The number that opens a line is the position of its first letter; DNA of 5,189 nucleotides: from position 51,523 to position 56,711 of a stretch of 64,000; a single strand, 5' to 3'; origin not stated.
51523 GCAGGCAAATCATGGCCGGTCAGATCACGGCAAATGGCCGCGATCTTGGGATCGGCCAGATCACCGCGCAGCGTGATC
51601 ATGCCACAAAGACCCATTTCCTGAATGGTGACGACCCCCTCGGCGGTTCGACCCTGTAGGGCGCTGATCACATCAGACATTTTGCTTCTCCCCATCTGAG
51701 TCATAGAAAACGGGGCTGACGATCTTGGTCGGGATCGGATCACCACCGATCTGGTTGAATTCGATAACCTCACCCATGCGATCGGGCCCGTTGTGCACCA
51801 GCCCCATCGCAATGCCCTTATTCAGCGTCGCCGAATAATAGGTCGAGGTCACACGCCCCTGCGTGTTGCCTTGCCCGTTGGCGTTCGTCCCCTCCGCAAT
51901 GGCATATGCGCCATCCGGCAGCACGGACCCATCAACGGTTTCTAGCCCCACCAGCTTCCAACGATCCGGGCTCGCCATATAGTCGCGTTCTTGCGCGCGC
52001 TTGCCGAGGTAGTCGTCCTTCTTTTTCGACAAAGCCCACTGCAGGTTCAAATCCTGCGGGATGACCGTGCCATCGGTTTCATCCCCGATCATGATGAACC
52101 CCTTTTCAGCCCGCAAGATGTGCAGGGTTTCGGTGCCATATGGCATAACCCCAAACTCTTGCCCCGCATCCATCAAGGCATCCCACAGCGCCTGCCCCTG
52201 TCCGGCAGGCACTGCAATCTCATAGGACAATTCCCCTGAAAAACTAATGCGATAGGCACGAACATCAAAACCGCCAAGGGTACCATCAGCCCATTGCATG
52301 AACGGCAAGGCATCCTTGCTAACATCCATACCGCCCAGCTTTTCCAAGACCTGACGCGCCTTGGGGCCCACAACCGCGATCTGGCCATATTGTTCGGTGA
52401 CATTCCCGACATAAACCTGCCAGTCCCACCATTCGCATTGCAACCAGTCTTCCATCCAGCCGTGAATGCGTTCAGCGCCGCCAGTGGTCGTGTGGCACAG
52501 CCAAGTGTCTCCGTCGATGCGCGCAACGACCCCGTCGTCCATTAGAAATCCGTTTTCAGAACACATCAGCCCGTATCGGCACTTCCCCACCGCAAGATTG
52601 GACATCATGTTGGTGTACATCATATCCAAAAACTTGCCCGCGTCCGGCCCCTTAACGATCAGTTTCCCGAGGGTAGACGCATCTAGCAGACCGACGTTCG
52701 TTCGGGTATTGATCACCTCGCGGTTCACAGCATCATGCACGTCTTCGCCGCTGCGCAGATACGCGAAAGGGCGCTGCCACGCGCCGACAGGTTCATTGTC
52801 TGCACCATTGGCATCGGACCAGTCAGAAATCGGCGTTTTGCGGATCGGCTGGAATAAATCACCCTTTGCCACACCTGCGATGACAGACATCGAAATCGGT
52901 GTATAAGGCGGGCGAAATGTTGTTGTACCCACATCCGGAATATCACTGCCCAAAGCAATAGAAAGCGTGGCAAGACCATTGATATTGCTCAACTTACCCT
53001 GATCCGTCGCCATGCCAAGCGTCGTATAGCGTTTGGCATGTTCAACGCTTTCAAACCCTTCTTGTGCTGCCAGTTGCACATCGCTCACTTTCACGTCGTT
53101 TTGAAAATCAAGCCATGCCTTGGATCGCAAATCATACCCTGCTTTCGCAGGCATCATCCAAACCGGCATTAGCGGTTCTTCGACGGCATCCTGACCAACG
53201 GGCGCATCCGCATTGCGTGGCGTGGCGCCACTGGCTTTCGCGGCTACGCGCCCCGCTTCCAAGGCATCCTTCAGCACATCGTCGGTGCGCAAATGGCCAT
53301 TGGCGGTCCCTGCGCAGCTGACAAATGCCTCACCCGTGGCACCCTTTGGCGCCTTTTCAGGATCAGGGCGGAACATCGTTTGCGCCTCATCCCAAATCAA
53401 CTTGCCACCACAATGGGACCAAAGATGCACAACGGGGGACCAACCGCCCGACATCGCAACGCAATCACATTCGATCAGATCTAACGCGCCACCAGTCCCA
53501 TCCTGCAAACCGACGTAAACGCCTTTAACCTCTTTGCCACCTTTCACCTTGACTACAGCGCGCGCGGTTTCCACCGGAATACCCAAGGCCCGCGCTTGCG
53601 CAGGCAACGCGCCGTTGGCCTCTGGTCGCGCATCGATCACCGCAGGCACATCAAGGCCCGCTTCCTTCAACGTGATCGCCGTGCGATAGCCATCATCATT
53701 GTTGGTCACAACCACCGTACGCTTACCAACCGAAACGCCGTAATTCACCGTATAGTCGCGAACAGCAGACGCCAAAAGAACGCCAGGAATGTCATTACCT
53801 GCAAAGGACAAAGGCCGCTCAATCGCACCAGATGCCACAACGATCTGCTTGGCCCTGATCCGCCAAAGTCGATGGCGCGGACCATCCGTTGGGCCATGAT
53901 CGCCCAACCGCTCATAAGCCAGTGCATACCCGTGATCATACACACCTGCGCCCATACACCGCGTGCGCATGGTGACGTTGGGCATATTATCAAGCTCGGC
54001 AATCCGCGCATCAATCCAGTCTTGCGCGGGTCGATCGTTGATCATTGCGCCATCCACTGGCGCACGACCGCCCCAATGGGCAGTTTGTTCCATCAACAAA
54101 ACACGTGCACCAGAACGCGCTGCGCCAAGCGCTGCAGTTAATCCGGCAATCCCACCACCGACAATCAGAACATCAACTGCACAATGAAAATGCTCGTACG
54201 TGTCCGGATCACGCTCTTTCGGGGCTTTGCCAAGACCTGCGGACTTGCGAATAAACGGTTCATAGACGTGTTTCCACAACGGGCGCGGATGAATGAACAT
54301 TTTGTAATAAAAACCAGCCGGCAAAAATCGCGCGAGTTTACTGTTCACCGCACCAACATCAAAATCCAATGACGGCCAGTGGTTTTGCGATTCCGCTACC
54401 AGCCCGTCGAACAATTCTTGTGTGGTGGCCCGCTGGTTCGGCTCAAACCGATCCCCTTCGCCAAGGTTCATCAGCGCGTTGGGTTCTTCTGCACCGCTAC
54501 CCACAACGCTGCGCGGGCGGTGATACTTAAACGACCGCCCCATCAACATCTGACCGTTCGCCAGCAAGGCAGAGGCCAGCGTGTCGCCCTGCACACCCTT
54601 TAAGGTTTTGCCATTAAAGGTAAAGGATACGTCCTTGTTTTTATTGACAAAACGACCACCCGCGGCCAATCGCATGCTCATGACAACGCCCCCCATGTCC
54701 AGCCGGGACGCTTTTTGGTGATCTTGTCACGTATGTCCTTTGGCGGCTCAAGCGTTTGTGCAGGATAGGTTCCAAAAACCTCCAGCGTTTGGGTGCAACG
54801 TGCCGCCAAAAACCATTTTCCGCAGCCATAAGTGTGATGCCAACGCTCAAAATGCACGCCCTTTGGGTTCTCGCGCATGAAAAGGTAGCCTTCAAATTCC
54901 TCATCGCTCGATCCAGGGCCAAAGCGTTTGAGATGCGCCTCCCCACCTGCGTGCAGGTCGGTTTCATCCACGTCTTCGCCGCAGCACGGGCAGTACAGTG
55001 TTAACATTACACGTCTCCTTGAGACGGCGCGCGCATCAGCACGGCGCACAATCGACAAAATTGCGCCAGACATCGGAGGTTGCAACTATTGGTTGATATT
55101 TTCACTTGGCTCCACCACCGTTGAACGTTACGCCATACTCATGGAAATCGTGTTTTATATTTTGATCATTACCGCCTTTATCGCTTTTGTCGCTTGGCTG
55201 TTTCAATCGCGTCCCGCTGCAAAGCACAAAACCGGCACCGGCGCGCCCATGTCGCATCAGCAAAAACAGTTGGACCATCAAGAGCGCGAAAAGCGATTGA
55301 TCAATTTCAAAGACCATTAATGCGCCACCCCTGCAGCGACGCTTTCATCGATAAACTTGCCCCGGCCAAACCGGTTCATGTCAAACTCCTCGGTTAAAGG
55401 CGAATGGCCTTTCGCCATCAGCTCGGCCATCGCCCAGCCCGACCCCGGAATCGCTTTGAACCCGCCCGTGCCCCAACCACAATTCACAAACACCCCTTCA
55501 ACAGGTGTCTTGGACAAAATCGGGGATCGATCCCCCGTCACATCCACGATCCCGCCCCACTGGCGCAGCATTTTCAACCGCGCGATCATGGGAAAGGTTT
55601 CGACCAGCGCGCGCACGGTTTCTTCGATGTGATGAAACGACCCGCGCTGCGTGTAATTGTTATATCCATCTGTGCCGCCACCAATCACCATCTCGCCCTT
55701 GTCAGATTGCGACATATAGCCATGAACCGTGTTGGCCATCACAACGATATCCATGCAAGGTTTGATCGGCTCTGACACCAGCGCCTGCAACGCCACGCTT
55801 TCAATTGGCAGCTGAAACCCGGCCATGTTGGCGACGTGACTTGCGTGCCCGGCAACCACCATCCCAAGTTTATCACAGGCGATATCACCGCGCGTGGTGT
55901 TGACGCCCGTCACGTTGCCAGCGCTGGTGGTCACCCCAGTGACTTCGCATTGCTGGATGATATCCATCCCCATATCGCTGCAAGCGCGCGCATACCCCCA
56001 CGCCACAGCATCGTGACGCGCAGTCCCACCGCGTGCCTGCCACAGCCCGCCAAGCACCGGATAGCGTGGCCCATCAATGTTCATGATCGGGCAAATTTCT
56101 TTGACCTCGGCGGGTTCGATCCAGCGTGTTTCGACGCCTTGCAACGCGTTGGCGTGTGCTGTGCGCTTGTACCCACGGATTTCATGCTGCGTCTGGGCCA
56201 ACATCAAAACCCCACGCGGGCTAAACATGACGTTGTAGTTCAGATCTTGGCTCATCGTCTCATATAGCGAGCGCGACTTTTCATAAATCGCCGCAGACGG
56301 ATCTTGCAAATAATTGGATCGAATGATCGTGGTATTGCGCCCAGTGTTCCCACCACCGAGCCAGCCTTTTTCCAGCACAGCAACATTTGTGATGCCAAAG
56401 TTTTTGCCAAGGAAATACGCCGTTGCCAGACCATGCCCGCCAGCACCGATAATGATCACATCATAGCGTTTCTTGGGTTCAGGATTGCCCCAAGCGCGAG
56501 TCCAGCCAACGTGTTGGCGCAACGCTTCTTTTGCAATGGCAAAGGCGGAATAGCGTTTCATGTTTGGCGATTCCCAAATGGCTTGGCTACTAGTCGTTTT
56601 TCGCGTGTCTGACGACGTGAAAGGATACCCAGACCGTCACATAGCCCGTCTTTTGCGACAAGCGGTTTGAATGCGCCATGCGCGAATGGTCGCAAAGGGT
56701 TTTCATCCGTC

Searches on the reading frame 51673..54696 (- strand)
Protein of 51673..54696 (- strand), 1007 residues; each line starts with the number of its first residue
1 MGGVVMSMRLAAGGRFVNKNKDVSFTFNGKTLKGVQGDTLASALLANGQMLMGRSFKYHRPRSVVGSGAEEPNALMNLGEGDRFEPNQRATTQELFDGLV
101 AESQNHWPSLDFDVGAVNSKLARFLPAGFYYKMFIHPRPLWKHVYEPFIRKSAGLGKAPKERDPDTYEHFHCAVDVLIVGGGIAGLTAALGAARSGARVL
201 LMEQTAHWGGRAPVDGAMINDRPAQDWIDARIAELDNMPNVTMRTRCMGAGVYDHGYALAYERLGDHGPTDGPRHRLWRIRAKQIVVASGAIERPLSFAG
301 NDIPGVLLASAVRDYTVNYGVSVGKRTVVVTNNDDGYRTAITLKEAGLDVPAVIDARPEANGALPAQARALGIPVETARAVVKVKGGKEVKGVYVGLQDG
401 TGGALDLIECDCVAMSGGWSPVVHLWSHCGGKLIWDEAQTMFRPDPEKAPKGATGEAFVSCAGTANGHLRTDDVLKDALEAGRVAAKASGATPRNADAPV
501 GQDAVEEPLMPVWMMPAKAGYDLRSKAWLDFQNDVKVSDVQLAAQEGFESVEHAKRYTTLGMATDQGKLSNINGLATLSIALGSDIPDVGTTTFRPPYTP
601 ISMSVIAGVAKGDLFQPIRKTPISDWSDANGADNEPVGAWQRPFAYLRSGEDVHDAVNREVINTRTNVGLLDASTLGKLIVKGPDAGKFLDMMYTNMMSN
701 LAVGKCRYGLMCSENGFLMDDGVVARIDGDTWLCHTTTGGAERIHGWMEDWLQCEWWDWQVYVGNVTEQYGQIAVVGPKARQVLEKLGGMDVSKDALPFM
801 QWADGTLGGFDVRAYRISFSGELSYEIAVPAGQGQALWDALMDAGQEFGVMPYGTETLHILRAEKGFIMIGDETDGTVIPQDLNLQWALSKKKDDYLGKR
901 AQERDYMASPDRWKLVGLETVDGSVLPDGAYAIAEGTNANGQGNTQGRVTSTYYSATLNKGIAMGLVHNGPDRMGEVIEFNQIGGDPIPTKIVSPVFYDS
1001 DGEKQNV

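Call 76: search_protein_families(library=pfam, proteins=[window:51673-54696:-], max_evalue=0.00001)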
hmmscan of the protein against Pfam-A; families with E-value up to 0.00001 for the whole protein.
window:51673-54696:- (1007 aa): 9 families
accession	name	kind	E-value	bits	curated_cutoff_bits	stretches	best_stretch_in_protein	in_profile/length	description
PF01571.26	GCV_T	-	2.1e-68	230.8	25.6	1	625-888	3-255/255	Aminomethyltransferase folate-binding domain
PF17806.6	SO_alpha_A3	-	5.6e-31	107.1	23.1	1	525-608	2-86/87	Sarcosine oxidase A3 domain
PF13510.11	Fer2_4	-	3.7e-24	85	22.8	1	21-106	2-82/82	2Fe-2S iron-sulfur cluster binding domain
PF08669.17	GCV_T_C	-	4e-15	55.9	25.9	1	914-999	2-80/80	Glycine cleavage T-protein C-terminal barrel domain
PF07992.20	Pyr_redox_2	-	1.9e-13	51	26.1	1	175-425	2-243/291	Pyridine nucleotide-disulphide oxidoreductase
PF12831.13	FAD_oxidored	-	2.4e-10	40.7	27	1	175-212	1-38/416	FAD dependent oxidoreductase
PF00890.30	FAD_binding_2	-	1.5e-07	31.4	20.4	1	175-210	1-36/414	FAD binding domain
PF13450.12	NAD_binding_8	-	2.2e-07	31.5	21.9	1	178-212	1-35/68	NAD(P)-binding Rossmann-like domain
PF01266.30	DAO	-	3.6e-07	30.5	27.9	1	175-211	1-38/353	FAD dependent oxidoreductase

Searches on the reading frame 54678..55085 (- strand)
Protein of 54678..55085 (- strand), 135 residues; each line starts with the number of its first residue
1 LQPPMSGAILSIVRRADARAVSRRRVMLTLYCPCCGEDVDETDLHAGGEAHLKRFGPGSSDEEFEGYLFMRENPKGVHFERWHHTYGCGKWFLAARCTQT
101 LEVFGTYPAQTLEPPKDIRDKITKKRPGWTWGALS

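Call 76: search_protein_families(library=pfam, proteins=[window:54678-55085:-], max_evalue=0.00001)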
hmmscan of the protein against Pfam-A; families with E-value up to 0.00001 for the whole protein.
window:54678-55085:- (135 aa): 1 family
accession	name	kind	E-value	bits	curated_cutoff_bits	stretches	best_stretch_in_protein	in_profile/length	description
PF04267.17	SoxD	-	1.1e-26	93.2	27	1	30-108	2-81/82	Sarcosine oxidase, delta subunit family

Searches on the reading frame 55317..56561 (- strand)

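Call 76: search_protein_families(library=pfam, proteins=[window:55317-56561:-], max_evalue=0.00001)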
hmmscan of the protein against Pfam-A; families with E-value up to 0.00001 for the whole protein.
window:55317-56561:- (414 aa): 1 family
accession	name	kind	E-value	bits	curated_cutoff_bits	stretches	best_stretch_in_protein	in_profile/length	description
PF01266.30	DAO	-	3.9e-67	227.7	27.9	1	34-381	1-353/353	FAD dependent oxidoreductase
